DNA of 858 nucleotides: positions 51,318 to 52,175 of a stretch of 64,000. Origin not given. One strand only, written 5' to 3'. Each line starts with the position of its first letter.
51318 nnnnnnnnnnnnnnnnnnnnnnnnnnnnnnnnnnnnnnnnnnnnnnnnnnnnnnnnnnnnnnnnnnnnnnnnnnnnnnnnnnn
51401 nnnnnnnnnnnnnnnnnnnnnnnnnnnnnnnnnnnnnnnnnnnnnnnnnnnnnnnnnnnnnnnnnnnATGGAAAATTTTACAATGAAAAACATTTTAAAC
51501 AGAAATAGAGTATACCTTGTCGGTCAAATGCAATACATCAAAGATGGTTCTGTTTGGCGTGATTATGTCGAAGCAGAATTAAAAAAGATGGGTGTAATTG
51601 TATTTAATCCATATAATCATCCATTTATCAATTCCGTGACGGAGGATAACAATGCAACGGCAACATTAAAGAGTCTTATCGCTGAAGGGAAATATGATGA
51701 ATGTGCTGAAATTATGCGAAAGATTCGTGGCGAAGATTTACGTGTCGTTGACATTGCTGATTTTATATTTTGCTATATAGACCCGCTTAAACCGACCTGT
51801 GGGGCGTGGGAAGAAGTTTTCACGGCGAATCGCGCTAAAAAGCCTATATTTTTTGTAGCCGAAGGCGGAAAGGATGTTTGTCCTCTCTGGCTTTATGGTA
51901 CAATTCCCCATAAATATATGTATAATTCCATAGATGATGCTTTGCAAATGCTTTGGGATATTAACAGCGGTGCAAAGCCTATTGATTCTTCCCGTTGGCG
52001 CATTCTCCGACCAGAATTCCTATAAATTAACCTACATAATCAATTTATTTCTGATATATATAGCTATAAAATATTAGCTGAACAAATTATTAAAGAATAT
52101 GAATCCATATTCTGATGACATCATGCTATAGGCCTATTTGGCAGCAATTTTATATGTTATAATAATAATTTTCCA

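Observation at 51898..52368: Diverged duplication of the last ~42 codons of the NDT/DNPH1-like gene 215 bp downstream of its stop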

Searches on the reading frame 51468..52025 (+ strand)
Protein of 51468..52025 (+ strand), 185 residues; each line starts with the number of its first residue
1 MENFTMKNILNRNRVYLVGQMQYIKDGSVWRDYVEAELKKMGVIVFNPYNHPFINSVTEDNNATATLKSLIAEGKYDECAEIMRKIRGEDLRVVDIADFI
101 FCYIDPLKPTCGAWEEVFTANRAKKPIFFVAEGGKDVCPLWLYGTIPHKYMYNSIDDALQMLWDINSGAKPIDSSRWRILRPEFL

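Call 6: search_protein_families(library=pfam, proteins=[window:51468-52025:+], max_evalue=0.01)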
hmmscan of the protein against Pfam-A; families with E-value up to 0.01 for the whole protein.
window:51468-52025:+ (185 aa): 2 families
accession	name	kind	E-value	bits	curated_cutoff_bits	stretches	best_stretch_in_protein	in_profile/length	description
PF15891.11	Nuc_deoxyri_tr2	-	3.9e-06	27.6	30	1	14-69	3-57/105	Nucleoside 2-deoxyribosyltransferase like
PF05014.21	Nuc_deoxyrib_tr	-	0.00016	22.2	28.8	1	15-133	1-99/117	Nucleoside 2-deoxyribosyltransferase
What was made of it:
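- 51483..52025 (+): Intact nucleoside 2-deoxyribosyltransferase / DNPH1-like gene (180 aa from the likely start; the longest ORF starts at 51468). Pfam PF15891 27.6 bits and PF05014 22.2 bits, both below their cut-offs (call 6).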

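Call 7: find_related_loci(query=window:51468-52025:+, collection=viral_contigs, flank=5000)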
Query window:51468-52025:+ (185 aa) in viral_contigs; peptide patterns used: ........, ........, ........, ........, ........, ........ (x = any residue, [..] = any of these).
20 stretches matched a pattern; 4 encode a relative of the query (tblastn E <= 1e-3); 4 distinct loci.
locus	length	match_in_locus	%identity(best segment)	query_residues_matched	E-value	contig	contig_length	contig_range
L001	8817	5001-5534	63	6-184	2e-79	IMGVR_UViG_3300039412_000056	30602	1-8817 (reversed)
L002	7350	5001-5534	63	6-184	1e-78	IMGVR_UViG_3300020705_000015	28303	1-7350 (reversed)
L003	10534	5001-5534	63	6-184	1e-78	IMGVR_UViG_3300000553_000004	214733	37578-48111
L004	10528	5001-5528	62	8-184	4e-77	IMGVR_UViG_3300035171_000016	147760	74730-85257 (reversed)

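Call 8: find_homologous_proteins(query=window:51468-52025:+)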
Query window:51468-52025:+ (185 aa): 27 proteins with E <= 0.001 among 103 candidates.
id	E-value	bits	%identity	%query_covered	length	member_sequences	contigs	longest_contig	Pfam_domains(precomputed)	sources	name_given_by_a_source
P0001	8.0e-121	419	100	97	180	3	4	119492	PF15891.12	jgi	-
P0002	1.6e-86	307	73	96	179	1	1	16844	-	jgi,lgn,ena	-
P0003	2.6e-76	274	65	98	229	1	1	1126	-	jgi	jgi:hypothetical protein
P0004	4.0e-76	273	64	97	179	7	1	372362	PF15891.12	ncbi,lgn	-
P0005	3.5e-74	267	66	94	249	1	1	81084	-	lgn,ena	-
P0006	1.3e-73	265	60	99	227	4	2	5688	-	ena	-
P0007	8.0e-73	262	66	95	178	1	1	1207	PF15891.12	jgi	-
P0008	8.2e-73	262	64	96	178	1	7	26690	-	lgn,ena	-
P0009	8.1e-72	259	62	96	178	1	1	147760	PF15891.12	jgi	jgi:hypothetical protein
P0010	1.1e-71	259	64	97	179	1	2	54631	PF15891.12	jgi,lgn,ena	jgi:hypothetical protein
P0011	2.2e-71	258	64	97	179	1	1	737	PF15891.12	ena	-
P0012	2.6e-71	257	61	97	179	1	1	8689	PF15891.12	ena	-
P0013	1.1e-69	252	60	97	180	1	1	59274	PF15891.12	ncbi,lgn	-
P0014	1.2e-69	252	62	96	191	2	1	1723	-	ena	-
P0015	3.2e-69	251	65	89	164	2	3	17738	-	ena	-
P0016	3.0e-68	247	61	97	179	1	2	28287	PF15891.12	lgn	-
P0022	1.3e-59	219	56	97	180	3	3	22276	-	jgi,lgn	jgi:hypothetical protein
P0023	1.4e-59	219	56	97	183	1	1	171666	PF15891.12,PF05014.22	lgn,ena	-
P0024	7.6e-57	210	52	97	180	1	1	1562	PF15891.12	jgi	jgi:hypothetical protein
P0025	5.2e-52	194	51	94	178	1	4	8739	PF15891.12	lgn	-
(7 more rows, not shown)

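Call 10: find_encoding_contigs(protein=P0001, flank=6000, max_places=6)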
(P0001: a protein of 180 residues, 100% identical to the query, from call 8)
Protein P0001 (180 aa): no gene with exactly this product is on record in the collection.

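Call 11: find_encoding_contigs(protein=P0002, flank=6000, max_places=4)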
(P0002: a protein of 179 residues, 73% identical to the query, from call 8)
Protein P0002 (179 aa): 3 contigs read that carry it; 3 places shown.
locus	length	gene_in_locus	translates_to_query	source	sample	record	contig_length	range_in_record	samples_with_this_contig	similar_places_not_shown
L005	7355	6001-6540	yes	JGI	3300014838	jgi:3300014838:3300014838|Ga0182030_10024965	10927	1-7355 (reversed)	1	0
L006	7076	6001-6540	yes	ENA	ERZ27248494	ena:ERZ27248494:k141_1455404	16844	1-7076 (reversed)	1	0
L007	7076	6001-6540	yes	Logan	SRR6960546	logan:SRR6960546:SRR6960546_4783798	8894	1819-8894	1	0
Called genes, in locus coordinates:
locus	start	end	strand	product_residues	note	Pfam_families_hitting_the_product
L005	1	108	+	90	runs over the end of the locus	-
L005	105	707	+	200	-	-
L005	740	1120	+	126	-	-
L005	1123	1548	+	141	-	PF09643:YopX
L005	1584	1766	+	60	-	-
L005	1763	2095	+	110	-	-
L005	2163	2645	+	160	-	PF09643:YopX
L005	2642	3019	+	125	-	-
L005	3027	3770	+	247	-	-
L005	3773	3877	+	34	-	-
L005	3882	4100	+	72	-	-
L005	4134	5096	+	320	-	PF00004:AAA, PF13177:DNA_pol3_delta2 (weak)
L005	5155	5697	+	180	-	-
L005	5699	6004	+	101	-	-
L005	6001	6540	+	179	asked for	-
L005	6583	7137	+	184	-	-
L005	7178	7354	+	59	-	?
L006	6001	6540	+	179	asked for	-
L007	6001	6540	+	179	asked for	-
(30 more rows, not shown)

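Call 19: find_related_loci(query=A1, collection=metagenome_contigs, flank=8000)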
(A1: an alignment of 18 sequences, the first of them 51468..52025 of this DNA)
Query A1 (185 aa) in metagenome_contigs; peptide patterns used: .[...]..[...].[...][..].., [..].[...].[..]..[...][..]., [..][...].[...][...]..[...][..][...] (x = any residue, [..] = any of these).
599 stretches matched a pattern (row limit reached: there are more); 522 encode a relative of the query (tblastn E <= 1e-3); the best 80 are kept; 80 distinct loci.
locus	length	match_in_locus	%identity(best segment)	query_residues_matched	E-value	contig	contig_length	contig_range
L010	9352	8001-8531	73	8-184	4e-90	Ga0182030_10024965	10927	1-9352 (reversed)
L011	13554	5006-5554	62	1-184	1e-79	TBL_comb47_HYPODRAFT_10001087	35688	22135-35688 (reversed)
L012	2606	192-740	61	1-184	2e-80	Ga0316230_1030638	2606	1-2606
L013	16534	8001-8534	63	6-184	2e-77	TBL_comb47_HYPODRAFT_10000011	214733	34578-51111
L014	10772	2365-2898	62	6-184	8e-77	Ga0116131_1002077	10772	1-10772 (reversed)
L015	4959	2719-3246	60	8-184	2e-72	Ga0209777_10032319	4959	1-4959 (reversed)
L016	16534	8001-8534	58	6-184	3e-68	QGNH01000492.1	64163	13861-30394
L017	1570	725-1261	52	5-184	1e-63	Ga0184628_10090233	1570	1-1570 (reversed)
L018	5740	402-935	50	6-184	7e-59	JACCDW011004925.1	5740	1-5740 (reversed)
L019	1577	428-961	50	6-184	3e-60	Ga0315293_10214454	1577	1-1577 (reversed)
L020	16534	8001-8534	50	6-184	1e-57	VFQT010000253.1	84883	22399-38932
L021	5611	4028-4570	48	3-184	4e-57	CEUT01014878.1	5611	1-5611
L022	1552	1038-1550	52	9-177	4e-59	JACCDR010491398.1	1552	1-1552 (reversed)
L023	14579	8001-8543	47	3-184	9e-57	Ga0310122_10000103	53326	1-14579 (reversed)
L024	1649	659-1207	49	1-184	2e-57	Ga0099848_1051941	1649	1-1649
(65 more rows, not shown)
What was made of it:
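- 51483..52025 (+): More than 520 homologues were found in metagenomes (call 19).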

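Call 32: find_encoding_contigs(protein=P0022, flank=6000, max_places=4)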
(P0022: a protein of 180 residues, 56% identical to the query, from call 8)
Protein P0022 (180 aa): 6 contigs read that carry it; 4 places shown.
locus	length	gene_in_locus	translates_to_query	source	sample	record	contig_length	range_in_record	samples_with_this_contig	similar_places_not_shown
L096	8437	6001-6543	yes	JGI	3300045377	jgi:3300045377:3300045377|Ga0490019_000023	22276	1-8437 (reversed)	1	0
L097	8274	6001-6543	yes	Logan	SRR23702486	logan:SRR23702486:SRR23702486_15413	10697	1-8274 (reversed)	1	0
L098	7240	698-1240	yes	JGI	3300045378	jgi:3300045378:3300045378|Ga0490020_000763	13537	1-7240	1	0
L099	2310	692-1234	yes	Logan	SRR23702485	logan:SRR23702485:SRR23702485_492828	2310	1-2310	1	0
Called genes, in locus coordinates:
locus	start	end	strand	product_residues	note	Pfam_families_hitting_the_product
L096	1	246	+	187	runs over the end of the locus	PF00041:fn3 (weak)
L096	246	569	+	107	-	PF03819:MazG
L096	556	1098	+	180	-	PF00383:dCMP_cyt_deam_1, PF14437:MafB19-deam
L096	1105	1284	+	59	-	-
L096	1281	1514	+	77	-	-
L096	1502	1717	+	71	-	-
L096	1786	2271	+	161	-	-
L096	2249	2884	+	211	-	-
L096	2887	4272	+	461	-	PF14284:PcfJ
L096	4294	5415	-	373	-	PF14528:LAGLIDADG_3 (faint)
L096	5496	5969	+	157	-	-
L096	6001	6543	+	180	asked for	-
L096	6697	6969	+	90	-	-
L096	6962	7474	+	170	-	-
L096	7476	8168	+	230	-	-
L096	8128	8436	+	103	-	?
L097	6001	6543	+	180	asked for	-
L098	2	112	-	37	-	?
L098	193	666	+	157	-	-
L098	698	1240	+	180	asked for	-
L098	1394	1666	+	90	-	-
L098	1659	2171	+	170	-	-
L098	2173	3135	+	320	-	PF00478:IMPDH, PF01070:FMN_dh (weak)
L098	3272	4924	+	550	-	PF11443:DUF2828, PF25043:DUF7788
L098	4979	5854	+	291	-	PF14527:LAGLIDADG_WhiA (faint), PF14528:LAGLIDADG_3, PF00847:AP2 (weak)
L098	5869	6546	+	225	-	-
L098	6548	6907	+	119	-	-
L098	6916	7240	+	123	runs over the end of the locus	PF07087:DUF1353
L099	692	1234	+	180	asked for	-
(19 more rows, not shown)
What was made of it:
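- L096/L098 carry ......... ORFs nearby (call 32).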

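Call 33: search_protein_families(library=pfam, proteins=[L011:2857-3867:+, L011:6321-7049:+, L011:7042-7335:+, L011:7351-7662:+, L011:5602-6267:+], max_evalue=0.01)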
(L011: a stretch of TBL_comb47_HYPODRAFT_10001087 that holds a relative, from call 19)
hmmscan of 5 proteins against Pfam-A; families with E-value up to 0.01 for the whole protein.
L011:2857-3867:+ (336 aa): 2 families
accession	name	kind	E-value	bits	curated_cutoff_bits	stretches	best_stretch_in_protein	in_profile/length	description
PF08722.17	Tn7_TnsA-like_N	-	8.7e-05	23.4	26.5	1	240-305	10-85/85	TnsA-like endonuclease N terminal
PF00096.32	zf-C2H2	-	0.0084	17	25.2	1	33-54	2-23/23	Zinc finger, C2H2 type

L011:6321-7049:+ (242 aa): 1 family
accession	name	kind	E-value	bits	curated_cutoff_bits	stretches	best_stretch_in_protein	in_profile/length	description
PF12773.13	DZR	-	0.00084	19.9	27.3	0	101-161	1-37/45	Double zinc ribbon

L011:7042-7335:+ (97 aa): 1 family
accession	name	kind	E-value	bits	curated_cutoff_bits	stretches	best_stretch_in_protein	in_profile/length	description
PF18741.7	MTES_1575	-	0.0057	17.1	38.2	1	9-89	1-78/96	REase_MTES_1575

L011:7351-7662:+ (103 aa): 0 families

L011:5602-6267:+ (221 aa): 0 families

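Call 41: search_protein_families(library=phrogs, proteins=[window:51483-52025:+], max_evalue=0.001)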
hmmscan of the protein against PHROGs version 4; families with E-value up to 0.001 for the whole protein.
window:51483-52025:+ (180 aa): 0 families

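Call 58: search_solved_structures(query=A1, max_evalue=1, show_alignments=1)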
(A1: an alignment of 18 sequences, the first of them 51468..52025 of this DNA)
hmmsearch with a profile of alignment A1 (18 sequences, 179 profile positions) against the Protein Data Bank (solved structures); distinct sequences matched with E-value up to 1: 17.
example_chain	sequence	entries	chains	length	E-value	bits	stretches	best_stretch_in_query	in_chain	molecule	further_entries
6yqx_A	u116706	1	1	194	0.14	15.3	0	151-177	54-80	de novo designed TIM barrel DeNovoTIM13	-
8qc0_A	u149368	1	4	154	0.15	15.2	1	77-151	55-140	Nucleoside 2-deoxyribosyltransferase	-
9emw_A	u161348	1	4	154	0.15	15.2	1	77-151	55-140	Nucleoside 2-deoxyribosyltransferase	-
8pqr_B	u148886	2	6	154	0.15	15.2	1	77-151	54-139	Nucleoside 2-deoxyribosyltransferase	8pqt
9emx_A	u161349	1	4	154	0.15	15.2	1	77-151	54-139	Nucleoside 2-deoxyribosyltransferase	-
8rh3_A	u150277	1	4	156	0.15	15.2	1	77-151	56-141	Nucleoside 2-deoxyribosyltransferase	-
6wvs_A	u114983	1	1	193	0.19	14.8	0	151-177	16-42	DeNovoTIM15 hyperstable de novo TIM barrel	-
7p12_A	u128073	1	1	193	0.2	14.8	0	151-177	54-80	DeNovoTIM13-SB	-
3cue_B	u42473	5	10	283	0.21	14.7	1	57-95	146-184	Transport protein particle 31 kDa subunit | Trafficking protein particle complex subunit 31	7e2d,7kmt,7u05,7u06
7e8s_G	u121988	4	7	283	0.21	14.7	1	57-95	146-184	Trafficking protein particle complex subunit 31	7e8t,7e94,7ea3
7e2c_G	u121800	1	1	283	0.21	14.7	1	57-95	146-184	Trafficking protein particle complex subunit 31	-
7e93_G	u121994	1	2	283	0.21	14.7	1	57-95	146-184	Trafficking protein particle complex subunit 31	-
4bi8_A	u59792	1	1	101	0.27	14.3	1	6-45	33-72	RAP1A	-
3zfi_A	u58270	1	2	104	0.29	14.3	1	6-45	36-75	RAP1A PROTEIN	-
6go1_A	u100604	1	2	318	0.37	13.9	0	97-131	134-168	Polysaccharide deacetylase-like protein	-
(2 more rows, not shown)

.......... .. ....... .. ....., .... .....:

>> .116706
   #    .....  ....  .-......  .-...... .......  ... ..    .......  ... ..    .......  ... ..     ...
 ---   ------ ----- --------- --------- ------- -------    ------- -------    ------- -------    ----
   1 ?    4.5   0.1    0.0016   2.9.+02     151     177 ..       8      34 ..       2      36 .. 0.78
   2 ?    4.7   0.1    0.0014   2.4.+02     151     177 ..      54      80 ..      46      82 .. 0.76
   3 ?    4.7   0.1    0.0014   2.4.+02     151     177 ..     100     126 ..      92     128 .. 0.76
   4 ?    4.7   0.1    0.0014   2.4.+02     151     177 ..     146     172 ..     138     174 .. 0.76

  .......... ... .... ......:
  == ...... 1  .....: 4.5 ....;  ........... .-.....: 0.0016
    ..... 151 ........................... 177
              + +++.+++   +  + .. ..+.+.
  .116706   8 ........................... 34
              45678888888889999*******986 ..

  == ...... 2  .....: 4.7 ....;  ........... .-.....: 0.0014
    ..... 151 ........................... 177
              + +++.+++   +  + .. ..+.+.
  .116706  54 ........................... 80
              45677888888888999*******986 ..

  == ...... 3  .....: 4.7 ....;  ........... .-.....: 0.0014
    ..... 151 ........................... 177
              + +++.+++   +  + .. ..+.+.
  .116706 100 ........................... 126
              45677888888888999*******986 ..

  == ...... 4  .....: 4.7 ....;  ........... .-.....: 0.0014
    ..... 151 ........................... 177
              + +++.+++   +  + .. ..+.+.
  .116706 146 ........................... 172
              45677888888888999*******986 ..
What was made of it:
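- On Nucleoside 2-deoxyribosyltransferase / DNPH1 fold family (identity of the gene): A profile search against PDB sequences gave E = 0.15 to NDT (call 58).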

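Call 64: predict_structure(alignment_id=A1)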
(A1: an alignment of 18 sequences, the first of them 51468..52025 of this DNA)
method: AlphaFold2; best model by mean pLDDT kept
length: 185 residues; sequences in the alignment: 18
mean_pLDDT: 87.3   pTM: 0.85
mean pLDDT of the five models: 87.3, 86.4, 85.3, 84.9, 84.7
residues with pLDDT >= 90: 112; 70-90: 52; 50-70: 17; < 50: 4
segments of 3 or more residues with pLDDT < 50: 1-4
pLDDT, mean of each block of 10 residues (from residue 1): 65 94 65 95 89 69 80 95 88 95 90 92 94 92 89 97 95 88 84
secondary structure, 60 per line:
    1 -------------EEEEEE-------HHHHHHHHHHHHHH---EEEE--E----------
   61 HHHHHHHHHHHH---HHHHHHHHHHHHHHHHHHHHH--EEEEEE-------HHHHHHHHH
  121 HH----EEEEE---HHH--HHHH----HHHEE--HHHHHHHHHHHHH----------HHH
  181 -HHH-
elements in order: E14-19 H27-40 E44-47 H61-72 H76-96 E99-104 H112-122 E127-131 H140-143 H155-167
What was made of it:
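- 51483..52025 (+): AlphaFold model pLDDT 87.3 (call 64).
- On Nucleoside 2-deoxyribosyltransferase / DNPH1 fold family (identity of the gene): Model pLDDT 87.3, pTM 0.85 (call 64).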

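Call 66: fold_search(model_id=the predicted structure, library=pdb)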
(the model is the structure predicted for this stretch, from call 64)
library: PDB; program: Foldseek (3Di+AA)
matches with E <= 10: 1453; with E <= 0.001: 42
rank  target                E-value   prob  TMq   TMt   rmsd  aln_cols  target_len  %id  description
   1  9emx_C                2.5e-06  1.00  0.57  0.67   4.8       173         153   18  Nucleoside 2'deoxyribosyltransferase from Chroococcidiopsis thermalis PCC 7203 Double Mutant Y7F A9S bound to Cordycep (released 2025-05-07)
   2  8pqs_D                1.0e-05  1.00  0.56  0.67   4.1       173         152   17  Nucleoside 2'deoxyribosyltransferase from Chroococcidiopsis thermalis PCC 7203 E88A Mutant (released 2024-02-21)
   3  9emx_B                1.3e-05  1.00  0.57  0.67   4.4       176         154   17  Nucleoside 2'deoxyribosyltransferase from Chroococcidiopsis thermalis PCC 7203 Double Mutant Y7F A9S bound to Cordycep (released 2025-05-07)
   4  8pqt_A                1.4e-05  1.00  0.56  0.66   4.1       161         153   17  Nucleoside 2'deoxyribosyltransferase from Chroococcidiopsis thermalis PCC 7203 WT bound to Bis-Tris (released 2024-02-21)
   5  9emx_A                1.4e-05  1.00  0.54  0.64   3.9       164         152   18  Nucleoside 2'deoxyribosyltransferase from Chroococcidiopsis thermalis PCC 7203 Double Mutant Y7F A9S bound to Cordycep (released 2025-05-07)
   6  9i6e_B                1.8e-05  1.00  0.54  0.71   4.2       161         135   17  Crystal structure of DNPH1 bound by compound 5. (released 2025-11-12)
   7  8pqq_D                1.9e-05  1.00  0.57  0.67   4.4       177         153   18  Nucleoside 2'deoxyribosyltransferase from Chroococcidiopsis thermalis PCC 7203 E88Q Mutant bound to Clofarabine (released 2024-02-21)
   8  8pqr_A                2.3e-05  1.00  0.57  0.67   4.2       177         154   18  Nucleoside 2'deoxyribosyltransferase from Chroococcidiopsis thermalis PCC 7203 WT bound to DAD_Immucillin-H (released 2024-02-21)
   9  8qc0_A                2.3e-05  1.00  0.52  0.62   5.0       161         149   18  Nucleoside 2'deoxyribosyltransferase from Chroococcidiopsis thermalis PCC 7203 WT ribosylated (released 2024-02-21)
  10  8rpt_B                3.1e-05  1.00  0.54  0.68   5.1       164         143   18  Crystal structure of human DNPH1 mutant- D80A (released 2024-11-20)
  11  8pqt_B                3.5e-05  1.00  0.53  0.65   5.5       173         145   18  Nucleoside 2'deoxyribosyltransferase from Chroococcidiopsis thermalis PCC 7203 WT bound to Bis-Tris (released 2024-02-21)
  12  9emw_D                4.5e-05  1.00  0.57  0.68   4.0       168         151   17  Nucleoside 2'deoxyribosyltransferase from Chroococcidiopsis thermalis PCC 7203 Y7F Mutant bound to ImmH-Forodesine (released 2025-05-14)
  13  8pqs_A                4.8e-05  1.00  0.54  0.64   4.2       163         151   17  Nucleoside 2'deoxyribosyltransferase from Chroococcidiopsis thermalis PCC 7203 E88A Mutant (released 2024-02-21)
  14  8pqr_D                5.1e-05  1.00  0.60  0.71   3.6       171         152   18  Nucleoside 2'deoxyribosyltransferase from Chroococcidiopsis thermalis PCC 7203 WT bound to DAD_Immucillin-H (released 2024-02-21)
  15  9i6e_A                5.8e-05  1.00  0.56  0.72   4.0       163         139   18  Crystal structure of DNPH1 bound by compound 5. (released 2025-11-12)
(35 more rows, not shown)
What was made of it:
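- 51483..52025 (+): Foldseek PDB top hits are NDT (9emx, E 2.5e-6) and human DNPH1, probability 1.00 (call 66).
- On Nucleoside 2-deoxyribosyltransferase / DNPH1 fold family (identity of the gene): The best is 9emx at 2.5e-6, with target-normalised TM 0.6-0.73 (call 66).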

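Call 67: find_encoding_contigs(protein=P0033, flank=3000, max_places=4)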
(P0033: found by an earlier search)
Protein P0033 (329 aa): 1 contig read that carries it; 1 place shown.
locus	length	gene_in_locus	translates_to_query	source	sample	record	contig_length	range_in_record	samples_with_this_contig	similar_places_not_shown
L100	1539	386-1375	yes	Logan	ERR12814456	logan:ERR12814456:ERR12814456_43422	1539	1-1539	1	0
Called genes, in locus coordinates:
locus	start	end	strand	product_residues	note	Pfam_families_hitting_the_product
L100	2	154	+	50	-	?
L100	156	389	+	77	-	-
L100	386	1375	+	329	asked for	PF00478:IMPDH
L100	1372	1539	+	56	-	?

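Call 68: find_encoding_contigs(protein=P0035, flank=3000, max_places=4)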
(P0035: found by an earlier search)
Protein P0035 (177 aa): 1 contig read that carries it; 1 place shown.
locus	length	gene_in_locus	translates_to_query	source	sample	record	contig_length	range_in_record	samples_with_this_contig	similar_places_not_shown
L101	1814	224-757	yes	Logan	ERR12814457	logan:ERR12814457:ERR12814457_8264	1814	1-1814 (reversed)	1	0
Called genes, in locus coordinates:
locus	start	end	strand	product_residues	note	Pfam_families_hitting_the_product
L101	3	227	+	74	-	?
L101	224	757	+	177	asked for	-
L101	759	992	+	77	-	-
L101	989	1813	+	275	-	?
